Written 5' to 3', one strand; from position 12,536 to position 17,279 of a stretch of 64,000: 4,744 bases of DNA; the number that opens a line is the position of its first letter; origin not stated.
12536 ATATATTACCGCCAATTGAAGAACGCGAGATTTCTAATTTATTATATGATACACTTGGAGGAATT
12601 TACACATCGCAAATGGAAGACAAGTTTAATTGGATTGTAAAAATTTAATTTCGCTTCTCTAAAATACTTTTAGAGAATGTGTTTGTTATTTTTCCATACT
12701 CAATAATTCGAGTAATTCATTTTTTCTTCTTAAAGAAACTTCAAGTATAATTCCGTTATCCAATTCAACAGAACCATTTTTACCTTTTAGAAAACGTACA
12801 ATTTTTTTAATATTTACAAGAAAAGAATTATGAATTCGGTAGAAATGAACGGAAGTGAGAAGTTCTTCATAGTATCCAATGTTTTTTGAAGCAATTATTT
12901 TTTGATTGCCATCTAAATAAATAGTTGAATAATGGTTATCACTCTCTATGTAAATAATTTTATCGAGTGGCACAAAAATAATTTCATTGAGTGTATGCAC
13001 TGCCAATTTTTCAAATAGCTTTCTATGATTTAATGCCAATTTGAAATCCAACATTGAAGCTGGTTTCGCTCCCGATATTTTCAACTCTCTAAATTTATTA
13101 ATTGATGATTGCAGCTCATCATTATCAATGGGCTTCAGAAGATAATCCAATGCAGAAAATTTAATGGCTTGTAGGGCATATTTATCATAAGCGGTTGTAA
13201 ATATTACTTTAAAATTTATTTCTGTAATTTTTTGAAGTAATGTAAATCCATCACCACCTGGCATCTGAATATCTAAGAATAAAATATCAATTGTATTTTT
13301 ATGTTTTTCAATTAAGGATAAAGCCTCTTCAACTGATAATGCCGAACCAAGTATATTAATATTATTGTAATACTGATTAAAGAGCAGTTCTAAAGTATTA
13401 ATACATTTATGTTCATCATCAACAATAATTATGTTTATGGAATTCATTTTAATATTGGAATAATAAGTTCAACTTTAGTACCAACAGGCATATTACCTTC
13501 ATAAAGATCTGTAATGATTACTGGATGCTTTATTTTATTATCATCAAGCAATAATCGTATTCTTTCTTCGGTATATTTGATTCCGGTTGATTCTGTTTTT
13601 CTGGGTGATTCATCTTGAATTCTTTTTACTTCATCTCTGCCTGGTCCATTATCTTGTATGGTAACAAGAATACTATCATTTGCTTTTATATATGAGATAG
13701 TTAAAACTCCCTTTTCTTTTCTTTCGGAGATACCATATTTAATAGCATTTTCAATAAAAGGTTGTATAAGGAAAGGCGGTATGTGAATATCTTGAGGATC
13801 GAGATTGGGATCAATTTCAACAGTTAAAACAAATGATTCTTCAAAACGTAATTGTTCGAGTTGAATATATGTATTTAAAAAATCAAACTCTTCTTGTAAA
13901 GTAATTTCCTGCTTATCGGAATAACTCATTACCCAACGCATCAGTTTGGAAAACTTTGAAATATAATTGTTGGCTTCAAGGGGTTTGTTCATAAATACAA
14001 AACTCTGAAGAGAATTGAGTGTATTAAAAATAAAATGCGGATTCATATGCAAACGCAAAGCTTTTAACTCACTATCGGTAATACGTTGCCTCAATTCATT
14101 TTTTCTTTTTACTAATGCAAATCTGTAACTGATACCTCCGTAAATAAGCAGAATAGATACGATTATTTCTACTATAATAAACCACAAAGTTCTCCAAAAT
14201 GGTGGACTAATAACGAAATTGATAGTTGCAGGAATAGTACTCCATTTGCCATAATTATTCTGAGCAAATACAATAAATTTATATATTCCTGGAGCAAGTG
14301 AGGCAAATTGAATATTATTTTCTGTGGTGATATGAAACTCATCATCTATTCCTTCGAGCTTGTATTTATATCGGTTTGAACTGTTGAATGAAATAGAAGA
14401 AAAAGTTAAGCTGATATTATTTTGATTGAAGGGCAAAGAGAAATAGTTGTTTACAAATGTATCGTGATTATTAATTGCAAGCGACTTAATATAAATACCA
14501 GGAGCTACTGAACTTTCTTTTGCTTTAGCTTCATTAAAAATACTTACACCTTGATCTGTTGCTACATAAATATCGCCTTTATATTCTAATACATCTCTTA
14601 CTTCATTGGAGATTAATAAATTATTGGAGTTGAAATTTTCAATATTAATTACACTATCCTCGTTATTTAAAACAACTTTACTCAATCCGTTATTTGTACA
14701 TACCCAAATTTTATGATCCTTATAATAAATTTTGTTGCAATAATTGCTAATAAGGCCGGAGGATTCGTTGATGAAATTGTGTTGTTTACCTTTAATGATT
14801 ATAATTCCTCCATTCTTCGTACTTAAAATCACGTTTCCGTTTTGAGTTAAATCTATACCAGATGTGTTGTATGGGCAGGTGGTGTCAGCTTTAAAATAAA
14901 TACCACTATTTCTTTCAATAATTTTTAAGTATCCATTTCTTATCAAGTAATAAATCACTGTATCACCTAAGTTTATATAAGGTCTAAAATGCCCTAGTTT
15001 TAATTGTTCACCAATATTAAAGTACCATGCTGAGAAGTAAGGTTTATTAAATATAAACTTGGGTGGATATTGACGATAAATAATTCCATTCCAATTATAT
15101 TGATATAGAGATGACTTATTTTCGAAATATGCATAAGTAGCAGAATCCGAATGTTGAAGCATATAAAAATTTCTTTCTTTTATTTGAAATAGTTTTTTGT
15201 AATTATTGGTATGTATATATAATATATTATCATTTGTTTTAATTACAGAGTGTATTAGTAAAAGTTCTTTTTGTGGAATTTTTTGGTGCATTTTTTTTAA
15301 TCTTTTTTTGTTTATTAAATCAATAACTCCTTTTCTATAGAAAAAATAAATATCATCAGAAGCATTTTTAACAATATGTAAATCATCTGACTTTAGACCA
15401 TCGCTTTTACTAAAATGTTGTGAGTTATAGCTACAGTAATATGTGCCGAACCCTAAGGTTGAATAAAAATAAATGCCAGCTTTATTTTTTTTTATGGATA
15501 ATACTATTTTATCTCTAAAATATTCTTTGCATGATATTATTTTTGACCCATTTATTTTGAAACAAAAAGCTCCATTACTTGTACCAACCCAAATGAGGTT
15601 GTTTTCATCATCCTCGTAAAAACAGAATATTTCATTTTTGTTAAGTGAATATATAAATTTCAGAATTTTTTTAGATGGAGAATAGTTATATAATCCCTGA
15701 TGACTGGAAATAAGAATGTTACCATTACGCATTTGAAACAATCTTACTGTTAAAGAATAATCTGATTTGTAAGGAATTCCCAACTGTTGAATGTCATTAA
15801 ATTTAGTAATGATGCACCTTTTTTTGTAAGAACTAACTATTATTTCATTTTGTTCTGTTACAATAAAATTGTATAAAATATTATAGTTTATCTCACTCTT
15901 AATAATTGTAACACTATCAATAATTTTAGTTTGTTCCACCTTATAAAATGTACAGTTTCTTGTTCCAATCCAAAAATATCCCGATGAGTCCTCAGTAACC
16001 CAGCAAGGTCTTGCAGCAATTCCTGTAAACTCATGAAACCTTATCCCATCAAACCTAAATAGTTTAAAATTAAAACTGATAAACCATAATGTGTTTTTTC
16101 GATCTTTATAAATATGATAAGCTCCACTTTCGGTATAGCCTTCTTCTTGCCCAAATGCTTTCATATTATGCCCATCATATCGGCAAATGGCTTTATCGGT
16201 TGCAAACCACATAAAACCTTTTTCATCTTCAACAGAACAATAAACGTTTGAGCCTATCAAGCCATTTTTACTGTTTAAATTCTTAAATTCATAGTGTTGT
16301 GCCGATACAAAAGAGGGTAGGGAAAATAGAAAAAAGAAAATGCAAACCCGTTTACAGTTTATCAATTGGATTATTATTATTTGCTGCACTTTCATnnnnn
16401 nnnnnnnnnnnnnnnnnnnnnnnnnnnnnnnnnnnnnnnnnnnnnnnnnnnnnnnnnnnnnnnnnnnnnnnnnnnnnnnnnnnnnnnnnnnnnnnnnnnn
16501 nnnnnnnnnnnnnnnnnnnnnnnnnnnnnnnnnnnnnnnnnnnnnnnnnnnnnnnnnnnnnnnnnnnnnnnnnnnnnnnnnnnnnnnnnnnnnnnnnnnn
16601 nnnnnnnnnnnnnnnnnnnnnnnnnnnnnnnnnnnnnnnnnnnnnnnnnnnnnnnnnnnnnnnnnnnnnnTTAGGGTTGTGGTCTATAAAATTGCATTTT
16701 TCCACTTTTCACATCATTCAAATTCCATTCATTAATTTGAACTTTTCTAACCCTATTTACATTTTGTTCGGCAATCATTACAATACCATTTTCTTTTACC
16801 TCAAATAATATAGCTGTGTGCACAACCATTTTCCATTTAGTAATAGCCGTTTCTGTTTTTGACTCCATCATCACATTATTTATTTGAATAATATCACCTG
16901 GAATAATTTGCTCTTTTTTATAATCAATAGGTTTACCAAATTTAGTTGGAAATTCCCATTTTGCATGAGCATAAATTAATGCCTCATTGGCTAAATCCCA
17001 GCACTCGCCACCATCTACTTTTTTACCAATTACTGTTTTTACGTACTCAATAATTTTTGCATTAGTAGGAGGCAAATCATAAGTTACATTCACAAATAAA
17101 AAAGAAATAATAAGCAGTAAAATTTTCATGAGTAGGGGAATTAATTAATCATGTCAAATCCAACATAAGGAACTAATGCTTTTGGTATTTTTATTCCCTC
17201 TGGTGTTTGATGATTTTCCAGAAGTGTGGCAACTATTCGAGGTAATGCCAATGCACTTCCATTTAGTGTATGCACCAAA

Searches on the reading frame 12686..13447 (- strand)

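Call 72: search_protein_families(library=pfam, proteins=[window:12686-13447:-], max_evalue=0.0001)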
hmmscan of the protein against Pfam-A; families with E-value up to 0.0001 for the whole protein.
window:12686-13447:- (253 aa): 2 families
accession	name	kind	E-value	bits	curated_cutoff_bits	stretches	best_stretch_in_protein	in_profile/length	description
PF00072.30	Response_reg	-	2.5e-21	76.3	30.2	1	6-116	1-110/111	Response regulator receiver domain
PF04397.21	LytTR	-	3.7e-18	66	22.6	1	155-249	2-97/98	LytTr DNA-binding domain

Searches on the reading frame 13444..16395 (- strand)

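Call 72: search_protein_families(library=pfam, proteins=[window:13444-16395:-], max_evalue=0.0001)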
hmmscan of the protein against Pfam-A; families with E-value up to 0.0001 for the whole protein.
window:13444-16395:- (983 aa): 3 families
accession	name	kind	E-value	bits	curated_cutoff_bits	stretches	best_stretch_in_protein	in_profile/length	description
PF06580.19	His_kinase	-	8.6e-23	80.8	25.2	1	776-855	2-81/81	Histidine kinase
PF07494.17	Reg_prop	-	1e-18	65.4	20.4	0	250-274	1-24/24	Two component regulator propeller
PF07495.19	Y_Y_Y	-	8.7e-15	54.8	26.6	1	670-729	4-64/65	Y_Y_Y domain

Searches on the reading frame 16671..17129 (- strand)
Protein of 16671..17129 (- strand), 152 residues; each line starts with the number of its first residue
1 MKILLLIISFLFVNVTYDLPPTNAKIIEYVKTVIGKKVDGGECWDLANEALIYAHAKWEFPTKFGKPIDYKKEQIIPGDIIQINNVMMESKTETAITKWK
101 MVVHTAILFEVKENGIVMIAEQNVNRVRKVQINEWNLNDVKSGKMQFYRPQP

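Call 72: search_protein_families(library=pfam, proteins=[window:16671-17129:-], max_evalue=0.0001)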
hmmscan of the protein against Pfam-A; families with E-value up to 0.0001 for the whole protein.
window:16671-17129:- (152 aa): 1 family
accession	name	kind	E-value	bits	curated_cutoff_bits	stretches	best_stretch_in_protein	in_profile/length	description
PF25459.1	AIM3_BBC1_C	-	6.9e-18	65.4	27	1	25-150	26-170/180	AIM3/BBC1 Cysteine proteinase-fold domain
